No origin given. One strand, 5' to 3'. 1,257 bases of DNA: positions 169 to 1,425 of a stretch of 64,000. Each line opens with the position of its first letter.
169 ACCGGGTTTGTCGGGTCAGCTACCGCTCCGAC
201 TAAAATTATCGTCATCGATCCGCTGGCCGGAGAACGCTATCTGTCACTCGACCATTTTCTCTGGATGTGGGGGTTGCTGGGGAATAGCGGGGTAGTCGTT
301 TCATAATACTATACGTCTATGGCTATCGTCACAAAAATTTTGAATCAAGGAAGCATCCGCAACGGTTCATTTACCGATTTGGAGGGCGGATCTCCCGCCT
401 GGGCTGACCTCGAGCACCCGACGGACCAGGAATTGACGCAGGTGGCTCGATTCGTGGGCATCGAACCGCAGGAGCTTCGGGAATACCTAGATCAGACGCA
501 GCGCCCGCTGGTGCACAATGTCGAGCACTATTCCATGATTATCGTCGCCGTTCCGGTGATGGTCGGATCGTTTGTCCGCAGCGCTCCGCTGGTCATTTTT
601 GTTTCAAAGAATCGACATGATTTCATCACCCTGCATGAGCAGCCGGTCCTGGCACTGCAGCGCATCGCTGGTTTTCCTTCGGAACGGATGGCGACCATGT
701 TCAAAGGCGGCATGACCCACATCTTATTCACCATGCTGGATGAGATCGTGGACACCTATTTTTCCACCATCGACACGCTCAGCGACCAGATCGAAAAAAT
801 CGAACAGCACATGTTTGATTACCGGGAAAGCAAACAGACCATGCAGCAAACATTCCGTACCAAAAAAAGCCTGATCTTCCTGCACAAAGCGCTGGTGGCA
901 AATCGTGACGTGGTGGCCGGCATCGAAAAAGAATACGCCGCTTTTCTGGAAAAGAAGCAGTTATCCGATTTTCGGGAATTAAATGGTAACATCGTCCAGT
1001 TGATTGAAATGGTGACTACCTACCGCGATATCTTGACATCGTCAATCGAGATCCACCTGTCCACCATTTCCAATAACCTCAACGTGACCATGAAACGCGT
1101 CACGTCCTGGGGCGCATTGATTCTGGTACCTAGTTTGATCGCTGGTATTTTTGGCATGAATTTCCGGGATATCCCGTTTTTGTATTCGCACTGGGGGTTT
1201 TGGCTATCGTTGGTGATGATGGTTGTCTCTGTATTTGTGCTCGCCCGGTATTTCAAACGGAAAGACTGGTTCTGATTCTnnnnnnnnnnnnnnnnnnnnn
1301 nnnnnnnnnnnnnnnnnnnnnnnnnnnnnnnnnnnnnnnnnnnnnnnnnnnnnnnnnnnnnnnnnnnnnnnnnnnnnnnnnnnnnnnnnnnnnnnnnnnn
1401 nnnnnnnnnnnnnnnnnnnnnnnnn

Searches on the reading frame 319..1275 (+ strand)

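Call 55: search_protein_families(library=pfam, proteins=[window:319-1275:+], max_evalue=0.001)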
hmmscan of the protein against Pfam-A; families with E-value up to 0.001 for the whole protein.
window:319-1275:+ (318 aa): 1 family
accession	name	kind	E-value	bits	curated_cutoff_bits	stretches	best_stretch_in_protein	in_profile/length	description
PF01544.23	CorA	-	1.5e-54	185.8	27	1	27-314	5-292/292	CorA-like Mg2+ transporter protein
